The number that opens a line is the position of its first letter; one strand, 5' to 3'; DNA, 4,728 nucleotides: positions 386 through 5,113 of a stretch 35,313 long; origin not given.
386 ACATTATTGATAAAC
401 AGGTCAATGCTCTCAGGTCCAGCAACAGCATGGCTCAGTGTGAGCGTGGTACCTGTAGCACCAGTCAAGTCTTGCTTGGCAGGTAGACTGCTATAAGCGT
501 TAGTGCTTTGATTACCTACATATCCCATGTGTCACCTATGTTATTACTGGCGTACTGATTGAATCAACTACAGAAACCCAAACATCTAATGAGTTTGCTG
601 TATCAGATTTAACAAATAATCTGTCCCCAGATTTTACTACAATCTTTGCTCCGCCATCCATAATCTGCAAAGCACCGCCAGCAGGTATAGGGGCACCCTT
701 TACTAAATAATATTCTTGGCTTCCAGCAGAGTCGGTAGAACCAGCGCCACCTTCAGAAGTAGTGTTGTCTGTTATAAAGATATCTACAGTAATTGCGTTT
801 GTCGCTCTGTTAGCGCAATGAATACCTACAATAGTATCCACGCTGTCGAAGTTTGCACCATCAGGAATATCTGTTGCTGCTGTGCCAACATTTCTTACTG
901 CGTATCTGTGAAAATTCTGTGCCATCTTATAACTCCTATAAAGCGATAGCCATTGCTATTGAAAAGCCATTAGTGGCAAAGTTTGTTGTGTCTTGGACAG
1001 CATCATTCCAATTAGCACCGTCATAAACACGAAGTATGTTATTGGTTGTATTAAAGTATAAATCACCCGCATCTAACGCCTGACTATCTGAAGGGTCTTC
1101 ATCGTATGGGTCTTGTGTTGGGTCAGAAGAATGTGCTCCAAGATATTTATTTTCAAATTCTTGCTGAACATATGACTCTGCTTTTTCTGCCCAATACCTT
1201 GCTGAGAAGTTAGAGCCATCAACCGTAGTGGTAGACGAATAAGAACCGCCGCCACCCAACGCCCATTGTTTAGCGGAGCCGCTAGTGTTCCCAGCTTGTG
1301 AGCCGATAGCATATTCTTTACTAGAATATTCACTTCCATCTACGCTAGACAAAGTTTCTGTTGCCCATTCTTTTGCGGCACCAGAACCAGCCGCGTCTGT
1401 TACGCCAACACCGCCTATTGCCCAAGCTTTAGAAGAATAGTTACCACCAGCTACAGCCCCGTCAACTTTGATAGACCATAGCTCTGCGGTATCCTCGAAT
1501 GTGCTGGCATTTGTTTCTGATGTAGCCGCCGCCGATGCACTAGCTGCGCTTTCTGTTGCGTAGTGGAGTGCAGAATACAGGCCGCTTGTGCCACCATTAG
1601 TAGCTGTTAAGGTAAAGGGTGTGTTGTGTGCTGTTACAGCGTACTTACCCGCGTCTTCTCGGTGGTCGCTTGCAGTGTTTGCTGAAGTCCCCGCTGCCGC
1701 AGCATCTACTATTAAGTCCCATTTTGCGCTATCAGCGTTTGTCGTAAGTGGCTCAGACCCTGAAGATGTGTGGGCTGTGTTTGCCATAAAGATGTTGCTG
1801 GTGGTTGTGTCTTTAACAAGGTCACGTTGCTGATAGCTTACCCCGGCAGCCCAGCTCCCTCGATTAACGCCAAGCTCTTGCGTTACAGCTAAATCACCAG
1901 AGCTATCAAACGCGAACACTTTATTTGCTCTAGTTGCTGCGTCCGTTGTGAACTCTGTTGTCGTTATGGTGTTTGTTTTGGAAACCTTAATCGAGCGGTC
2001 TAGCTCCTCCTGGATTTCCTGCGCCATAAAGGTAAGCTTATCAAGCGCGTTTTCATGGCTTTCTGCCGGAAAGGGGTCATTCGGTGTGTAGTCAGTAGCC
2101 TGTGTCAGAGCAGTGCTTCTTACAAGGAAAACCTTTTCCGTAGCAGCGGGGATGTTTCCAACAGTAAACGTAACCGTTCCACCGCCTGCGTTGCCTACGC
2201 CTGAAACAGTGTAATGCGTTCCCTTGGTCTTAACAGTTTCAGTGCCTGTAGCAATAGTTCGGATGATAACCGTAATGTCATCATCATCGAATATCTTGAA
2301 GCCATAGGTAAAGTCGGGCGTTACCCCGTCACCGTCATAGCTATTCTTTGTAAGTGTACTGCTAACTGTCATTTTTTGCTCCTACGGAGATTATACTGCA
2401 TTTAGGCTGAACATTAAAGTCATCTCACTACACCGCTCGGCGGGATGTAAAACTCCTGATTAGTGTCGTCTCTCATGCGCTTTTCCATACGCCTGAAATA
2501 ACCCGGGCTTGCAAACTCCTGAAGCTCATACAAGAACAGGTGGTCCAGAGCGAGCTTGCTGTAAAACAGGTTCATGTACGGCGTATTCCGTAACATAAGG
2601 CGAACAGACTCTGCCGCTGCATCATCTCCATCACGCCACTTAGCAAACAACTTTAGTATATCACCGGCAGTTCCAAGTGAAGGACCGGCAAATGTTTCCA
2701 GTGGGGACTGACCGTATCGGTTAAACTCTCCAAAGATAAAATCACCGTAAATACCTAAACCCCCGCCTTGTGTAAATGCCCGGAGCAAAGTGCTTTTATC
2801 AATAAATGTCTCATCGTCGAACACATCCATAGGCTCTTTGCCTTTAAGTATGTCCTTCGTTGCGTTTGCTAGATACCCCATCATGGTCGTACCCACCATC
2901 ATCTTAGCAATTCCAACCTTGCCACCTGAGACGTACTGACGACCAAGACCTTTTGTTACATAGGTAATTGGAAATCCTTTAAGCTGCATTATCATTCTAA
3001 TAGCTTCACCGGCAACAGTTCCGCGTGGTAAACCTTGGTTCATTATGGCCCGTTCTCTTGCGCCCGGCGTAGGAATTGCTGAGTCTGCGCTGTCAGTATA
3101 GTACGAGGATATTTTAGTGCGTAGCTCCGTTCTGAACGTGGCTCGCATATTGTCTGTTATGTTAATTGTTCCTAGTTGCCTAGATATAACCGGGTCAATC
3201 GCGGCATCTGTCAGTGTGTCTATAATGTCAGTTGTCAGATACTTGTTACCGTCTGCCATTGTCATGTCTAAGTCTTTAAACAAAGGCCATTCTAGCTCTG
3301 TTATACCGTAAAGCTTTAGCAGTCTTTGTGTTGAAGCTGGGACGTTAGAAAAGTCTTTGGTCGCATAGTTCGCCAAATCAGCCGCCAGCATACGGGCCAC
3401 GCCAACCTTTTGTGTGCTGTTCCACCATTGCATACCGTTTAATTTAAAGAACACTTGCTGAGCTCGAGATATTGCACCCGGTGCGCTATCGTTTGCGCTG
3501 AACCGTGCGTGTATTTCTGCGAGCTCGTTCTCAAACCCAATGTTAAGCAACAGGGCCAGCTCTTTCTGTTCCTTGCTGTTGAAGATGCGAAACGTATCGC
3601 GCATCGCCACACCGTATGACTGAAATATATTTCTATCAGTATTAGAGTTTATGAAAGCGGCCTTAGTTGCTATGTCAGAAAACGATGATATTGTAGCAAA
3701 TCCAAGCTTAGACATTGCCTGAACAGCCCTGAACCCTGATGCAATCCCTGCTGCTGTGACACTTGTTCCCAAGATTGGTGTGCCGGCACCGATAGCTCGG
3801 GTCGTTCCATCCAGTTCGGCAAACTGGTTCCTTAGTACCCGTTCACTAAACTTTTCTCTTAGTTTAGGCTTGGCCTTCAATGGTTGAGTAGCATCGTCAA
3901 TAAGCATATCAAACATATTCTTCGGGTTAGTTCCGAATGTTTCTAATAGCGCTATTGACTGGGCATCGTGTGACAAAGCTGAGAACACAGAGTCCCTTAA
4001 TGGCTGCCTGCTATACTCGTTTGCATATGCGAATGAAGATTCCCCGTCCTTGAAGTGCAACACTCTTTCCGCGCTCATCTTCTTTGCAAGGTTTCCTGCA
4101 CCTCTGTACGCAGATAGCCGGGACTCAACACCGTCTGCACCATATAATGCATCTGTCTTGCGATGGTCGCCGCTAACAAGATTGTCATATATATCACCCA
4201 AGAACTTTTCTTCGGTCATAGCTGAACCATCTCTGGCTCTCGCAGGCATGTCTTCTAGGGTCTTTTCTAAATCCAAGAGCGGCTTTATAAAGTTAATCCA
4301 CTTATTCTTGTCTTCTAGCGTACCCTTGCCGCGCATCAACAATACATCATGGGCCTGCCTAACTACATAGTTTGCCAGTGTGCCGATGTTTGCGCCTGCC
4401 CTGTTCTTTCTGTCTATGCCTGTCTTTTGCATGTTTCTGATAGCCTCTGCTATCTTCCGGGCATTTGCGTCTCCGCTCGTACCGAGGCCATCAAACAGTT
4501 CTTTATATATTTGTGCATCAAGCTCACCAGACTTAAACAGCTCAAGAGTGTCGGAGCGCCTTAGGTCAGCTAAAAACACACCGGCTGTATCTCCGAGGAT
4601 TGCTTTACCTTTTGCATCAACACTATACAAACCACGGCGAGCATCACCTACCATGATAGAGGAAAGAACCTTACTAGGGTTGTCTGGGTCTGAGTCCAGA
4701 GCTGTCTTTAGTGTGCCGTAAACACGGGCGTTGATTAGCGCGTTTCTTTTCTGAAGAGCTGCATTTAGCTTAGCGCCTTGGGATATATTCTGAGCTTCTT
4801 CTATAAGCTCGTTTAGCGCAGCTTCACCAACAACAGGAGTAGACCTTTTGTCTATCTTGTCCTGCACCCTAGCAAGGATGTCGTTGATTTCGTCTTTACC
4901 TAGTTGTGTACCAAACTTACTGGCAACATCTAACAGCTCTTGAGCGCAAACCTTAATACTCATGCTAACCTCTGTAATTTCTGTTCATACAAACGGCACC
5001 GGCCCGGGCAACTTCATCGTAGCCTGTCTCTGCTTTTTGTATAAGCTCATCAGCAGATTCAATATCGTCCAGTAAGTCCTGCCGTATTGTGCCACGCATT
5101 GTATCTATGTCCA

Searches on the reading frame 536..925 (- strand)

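Call 47: search_protein_families(library=phrogs, proteins=[window:536-925:-], max_evalue=0.001)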
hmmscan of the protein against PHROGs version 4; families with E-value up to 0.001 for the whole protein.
window:536-925:- (129 aa): 1 family
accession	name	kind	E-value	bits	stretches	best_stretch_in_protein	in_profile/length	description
phrog_26609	-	unknown function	8.8e-07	29.7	1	32-122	101-178/180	-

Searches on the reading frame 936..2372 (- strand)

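Call 47: search_protein_families(library=phrogs, proteins=[window:936-2372:-], max_evalue=0.001)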
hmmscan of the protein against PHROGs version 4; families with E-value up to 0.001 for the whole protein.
window:936-2372:- (478 aa): 15 families
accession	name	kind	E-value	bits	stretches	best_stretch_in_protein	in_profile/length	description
phrog_13893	-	tail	3.4e-33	115.9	1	1-197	1-205/648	tail protein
phrog_1640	-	tail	1.3e-32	114.8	1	1-124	1-121/765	tail protein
phrog_32960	-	unknown function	2e-17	63.8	1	1-120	1-117/762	-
phrog_6518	-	tail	1.8e-16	60.4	1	8-121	5-112/793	tail fiber protein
phrog_30017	-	unknown function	5.1e-16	58.8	1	1-127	1-123/1025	-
phrog_17220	-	unknown function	5.8e-16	58.9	1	1-121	1-118/868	-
phrog_36601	-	tail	5.8e-15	55.6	1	1-126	15-137/1084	tail fiber protein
phrog_38237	-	unknown function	9e-15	55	1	1-122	1-119/697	-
phrog_5510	-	tail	3e-14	53.4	1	1-122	1-119/789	tail fiber protein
phrog_8649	-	unknown function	5.7e-14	52.6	1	1-122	1-119/743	-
phrog_5662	-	tail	5.6e-11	42.5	1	1-127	1-124/729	tail fiber protein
phrog_1171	-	tail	2.2e-08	34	1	1-128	1-128/954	tail spike protein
phrog_21413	-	unknown function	1.5e-07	31.5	1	400-467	44-105/595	-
phrog_13518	-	unknown function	2.4e-07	30.2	1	431-470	585-625/1230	-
phrog_38058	-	tail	4.4e-06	26.2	1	326-467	385-524/708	tail fiber protein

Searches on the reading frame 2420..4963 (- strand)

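Call 47: search_protein_families(library=phrogs, proteins=[window:2420-4963:-], max_evalue=0.001)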
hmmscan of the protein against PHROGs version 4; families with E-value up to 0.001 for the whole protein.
window:2420-4963:- (847 aa): 3 families
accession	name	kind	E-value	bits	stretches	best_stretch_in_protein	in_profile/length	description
phrog_684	-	head and packaging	6.8e-163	545.1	1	13-843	9-826/840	virion structural protein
phrog_26678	-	unknown function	2.5e-43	149.4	1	534-839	9-307/324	-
phrog_23925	-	unknown function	6.6e-29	102.1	1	73-481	73-463/471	-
